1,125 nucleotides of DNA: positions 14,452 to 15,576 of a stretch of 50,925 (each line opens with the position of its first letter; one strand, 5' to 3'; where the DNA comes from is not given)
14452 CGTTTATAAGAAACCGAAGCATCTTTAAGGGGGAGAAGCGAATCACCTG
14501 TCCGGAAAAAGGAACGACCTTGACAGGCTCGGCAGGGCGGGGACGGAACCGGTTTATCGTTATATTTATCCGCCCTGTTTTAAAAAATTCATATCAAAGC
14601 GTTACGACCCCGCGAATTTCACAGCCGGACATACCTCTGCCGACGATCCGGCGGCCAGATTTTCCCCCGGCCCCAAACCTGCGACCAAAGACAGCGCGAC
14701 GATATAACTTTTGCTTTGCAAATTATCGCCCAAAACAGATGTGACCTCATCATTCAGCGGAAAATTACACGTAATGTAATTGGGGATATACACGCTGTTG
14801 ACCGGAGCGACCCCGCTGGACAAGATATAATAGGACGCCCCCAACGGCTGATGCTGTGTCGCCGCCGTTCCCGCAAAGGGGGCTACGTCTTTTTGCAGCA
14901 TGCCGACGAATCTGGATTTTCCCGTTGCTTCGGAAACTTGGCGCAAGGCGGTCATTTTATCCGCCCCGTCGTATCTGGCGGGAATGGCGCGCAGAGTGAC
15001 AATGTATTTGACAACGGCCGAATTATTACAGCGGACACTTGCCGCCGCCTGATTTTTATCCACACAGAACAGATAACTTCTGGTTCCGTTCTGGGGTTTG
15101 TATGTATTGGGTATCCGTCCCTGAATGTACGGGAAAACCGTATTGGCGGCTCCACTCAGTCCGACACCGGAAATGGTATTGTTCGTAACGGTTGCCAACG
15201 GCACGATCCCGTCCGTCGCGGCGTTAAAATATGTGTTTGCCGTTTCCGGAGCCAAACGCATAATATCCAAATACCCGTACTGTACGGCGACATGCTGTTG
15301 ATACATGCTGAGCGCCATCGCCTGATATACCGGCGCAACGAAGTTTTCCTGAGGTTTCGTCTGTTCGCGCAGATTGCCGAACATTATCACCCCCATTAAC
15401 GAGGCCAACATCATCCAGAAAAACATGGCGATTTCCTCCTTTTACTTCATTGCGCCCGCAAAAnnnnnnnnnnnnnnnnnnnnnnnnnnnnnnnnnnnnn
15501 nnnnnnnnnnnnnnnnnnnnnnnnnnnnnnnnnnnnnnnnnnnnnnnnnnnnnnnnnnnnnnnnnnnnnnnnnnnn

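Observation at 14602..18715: Orphan two-gene module: a 1083-aa PilV/shufflon-N-like type IV pilin with a large unrecognised extension, plus a membrane-anchored partner, with no pilus machinery in the window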

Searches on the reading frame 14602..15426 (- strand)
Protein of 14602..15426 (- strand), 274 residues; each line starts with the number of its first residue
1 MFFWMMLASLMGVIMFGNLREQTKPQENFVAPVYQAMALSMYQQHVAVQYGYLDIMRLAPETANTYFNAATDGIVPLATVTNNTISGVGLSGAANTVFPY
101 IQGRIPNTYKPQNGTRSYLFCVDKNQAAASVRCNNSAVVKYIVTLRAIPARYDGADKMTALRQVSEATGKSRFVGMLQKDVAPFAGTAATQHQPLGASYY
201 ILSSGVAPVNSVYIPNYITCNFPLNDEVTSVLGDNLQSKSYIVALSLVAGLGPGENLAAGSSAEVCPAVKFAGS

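Call 3: search_protein_families(library=pfam, proteins=[window:14602-15426:-], max_evalue=1)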
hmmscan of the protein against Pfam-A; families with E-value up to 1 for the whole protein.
window:14602-15426:- (274 aa): 0 families
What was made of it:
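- On VgrG-type beta-helix (DUF2345): The window protein has none (call 3).
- On PilM (Pfam PF07419), for the 274-aa partner: There are no hits for the window partner (call 3).
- Closest known: VgrG C-terminal beta-helix. Different: The window protein itself has no such hit (call 3).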

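Call 4: search_protein_families(library=ncbifam, proteins=[window:14602-15426:-], max_evalue=1)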
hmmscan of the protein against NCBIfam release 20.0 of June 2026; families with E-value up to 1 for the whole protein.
window:14602-15426:- (274 aa): 0 families
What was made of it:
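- Pfam N_methyl, Shufflon_N and the NCBIfam PilV model do not hit the window protein (calls 3, 4).
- Tried and rejected: Pfam and NCBIfam scans of both window proteins gave nothing (calls 3, 4).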

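Call 22: find_homologous_proteins(query=window:14602-15426:-)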
Query window:14602-15426:- (274 aa): 46 proteins with E <= 0.001 among 1140 candidates.
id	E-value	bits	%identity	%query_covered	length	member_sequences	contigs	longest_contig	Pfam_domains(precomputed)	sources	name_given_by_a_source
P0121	4.6e-177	604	100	100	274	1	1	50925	-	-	-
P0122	7.4e-122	424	70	99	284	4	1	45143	-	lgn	-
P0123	1.6e-120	419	72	98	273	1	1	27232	-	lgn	-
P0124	4.6e-119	414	69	99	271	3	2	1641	-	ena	-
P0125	5.5e-118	411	69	99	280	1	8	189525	-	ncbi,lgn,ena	-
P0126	2.0e-117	409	70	99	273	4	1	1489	-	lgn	-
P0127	3.7e-117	408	69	100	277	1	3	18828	-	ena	-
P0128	3.7e-115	402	70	100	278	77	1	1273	-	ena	-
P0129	6.5e-113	394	67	100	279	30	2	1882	-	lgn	-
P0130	1.7e-112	393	67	99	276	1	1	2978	-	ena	-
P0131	8.3e-108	378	69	96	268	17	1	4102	-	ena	-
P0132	1.4e-102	360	62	99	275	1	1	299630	-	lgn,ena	-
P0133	5.6e-102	358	61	99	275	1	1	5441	-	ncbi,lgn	-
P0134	1.0e-101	358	61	99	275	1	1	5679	-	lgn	-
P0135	7.0e-101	355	62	98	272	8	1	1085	-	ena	-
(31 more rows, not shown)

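Call 33: predict_structure(alignment_id=A3)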
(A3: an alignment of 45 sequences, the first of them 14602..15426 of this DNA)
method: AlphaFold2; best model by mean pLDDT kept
length: 274 residues; sequences in the alignment: 45
mean_pLDDT: 89.9   pTM: 0.86
mean pLDDT of the five models: 89.9, 89.6, 88.1, 87.6, 87.0
residues with pLDDT >= 90: 187; 70-90: 75; 50-70: 11; < 50: 1
segments of 3 or more residues with pLDDT < 50: none
pLDDT, mean of each block of 10 residues (from residue 1): 89 80 80 94 98 98 95 95 92 91 96 96 85 93 96 87 92 94 82 91 73 93 91 93 96 88 75 70
secondary structure, 60 per line:
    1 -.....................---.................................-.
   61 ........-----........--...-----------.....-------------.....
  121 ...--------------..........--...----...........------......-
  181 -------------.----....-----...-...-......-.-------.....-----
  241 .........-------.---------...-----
elements in order: H2-22 H26-58 H60-68 E74-81 E84-86 H98-102 E116-123 E138-147 H157-167 E174-179 E199-202 E212-214 H216-221 H232-235 E241-249
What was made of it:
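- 14602..15426 (-): Gene for the 274-aa partner. It has an N-terminal hydrophobic helix starting at Met1 (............) and 4 invariant Cys. The AlphaFold2 model has pLDDT 89.9, with a helix at 2-58 followed by a beta sheet (call 33).
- On Type IV pilin fold, for the partner: The model (pLDDT 89.9) has a helix at 2-58 followed by a sheet (call 33).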

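Call 36: fold_search(model_id=the predicted structure, library=pdb)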
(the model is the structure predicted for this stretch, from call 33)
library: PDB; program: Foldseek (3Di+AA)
matches with E <= 10: 232; with E <= 0.001: 0
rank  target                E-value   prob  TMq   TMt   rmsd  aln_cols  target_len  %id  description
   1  2odr_A                2.6e-01  0.05  0.15  0.11  15.5       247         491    9  Methanococcus Maripaludis Phosphoseryl-tRNA synthetase (released 2007-02-13)
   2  4cs2                  2.8e-01  0.08  0.19  0.20  19.6       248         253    8  Catalytic domain of Pyrrolysyl-tRNA synthetase mutant Y306A, Y384F in its apo form (released 2014-04-30)
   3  2odr_D                2.9e-01  0.06  0.16  0.12  15.3       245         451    9  Methanococcus Maripaludis Phosphoseryl-tRNA synthetase (released 2007-02-13)
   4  2odr_B                2.9e-01  0.05  0.15  0.11  15.5       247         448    9  Methanococcus Maripaludis Phosphoseryl-tRNA synthetase (released 2007-02-13)
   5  6ezd_C                3.9e-01  0.07  0.19  0.19  19.8       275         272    8  Pyrrolysyl-tRNA synthetase from Canditatus Methanomethylophilus alvus (MmaPylRS) (released 2018-12-12)
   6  3in6_A                4.2e-01  0.08  0.16  0.25  13.7       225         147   12  Crystal structure of a fmn-binding protein (swol_0183) from syntrophomonas wolfei subsp. wolfei at 2.12 A resolution (released 2009-08-25)
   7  2odr_C                5.3e-01  0.04  0.15  0.11  15.5       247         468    9  Methanococcus Maripaludis Phosphoseryl-tRNA synthetase (released 2007-02-13)
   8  4ch4                  6.3e-01  0.04  0.16  0.17  13.8       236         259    8  Structure of pyrrolysyl-tRNA synthetase in complex with adenylated crotonyl lysine (released 2014-03-26)
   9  2zio                  8.0e-01  0.04  0.17  0.18  13.3       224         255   10  Crystal structure of the catalytic domain of pyrrolysyl-tRNA synthetase in complex with AlocLys-AMP and PNP (released 2008-12-02)
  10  3dsq_B                8.0e-01  0.04  0.17  0.16  14.8       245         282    8  Structure of Desulfitobacterium hafniense PylSc, a pyrrolysyl tRNA synthetase (released 2008-08-12)
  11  2q7g                  8.0e-01  0.03  0.16  0.17  13.6       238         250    8  Pyrrolysine tRNA Synthetase bound to a pyrrolysine analogue (cyc) and ATP (released 2007-07-24)
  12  7qh8                  8.5e-01  0.04  0.13  0.08  15.5       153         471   14  CRYSTAL STRUCTURE OF LYSYL-TRNA SYNTHETASE FROM Mycobacterium tuberculosis COMPLEXED WITH L-LYSINE (released 2022-10-19)
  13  1b8a_A                9.6e-01  0.02  0.10  0.07  17.4       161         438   10  ASPARTYL-TRNA SYNTHETASE (released 1999-02-02)
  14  3dsq_A                1.0e+00  0.04  0.18  0.18  14.4       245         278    8  Structure of Desulfitobacterium hafniense PylSc, a pyrrolysyl tRNA synthetase (released 2008-08-12)
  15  2zni_A                1.0e+00  0.04  0.17  0.17  22.6       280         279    8  Crystal structure of Pyrrolysyl-tRNA synthetase-tRNA(Pyl) complex from Desulfitobacterium hafniense (released 2008-12-30)
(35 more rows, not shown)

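Call 45: search_protein_families(library=pfam, alignment_id=A3, max_evalue=10)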
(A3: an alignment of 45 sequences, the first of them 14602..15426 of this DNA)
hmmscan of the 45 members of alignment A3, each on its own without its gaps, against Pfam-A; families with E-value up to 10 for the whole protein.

A. member 1, window:14602-15426:- (274 aa): 0 families

B. families by the number of members that match (of 45 scanned): 7 families
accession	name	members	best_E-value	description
PF09188.15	DUF1951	2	0.018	Domain of unknown function (DUF1951)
PF08717.15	CoV_NSP8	2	0.14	Coronavirus replicase NSP8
PF22150.1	Tt1218-like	2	0.18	Type IV pilin Tt1218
PF11825.13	Nuc_recep-AF1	1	0.1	Nuclear/hormone receptor activator site AF-1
PF25683.1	URGCP_GTPase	1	0.11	URGCP-like GTPase domain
PF11049.13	KSHV_K1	1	0.12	Glycoprotein K1 of Kaposi's sarcoma-associated herpes virus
PF00731.26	AIRC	1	0.18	AIR carboxylase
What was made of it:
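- On PilM (Pfam PF07419), for the 274-aa partner: None of 45 partner homologues hits PilM, even at E<=10 (call 45).
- On Type IV pilin fold, for the partner: Two of 45 homologues hit the Tt1218-like pilin family at E=0.18 (call 45).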
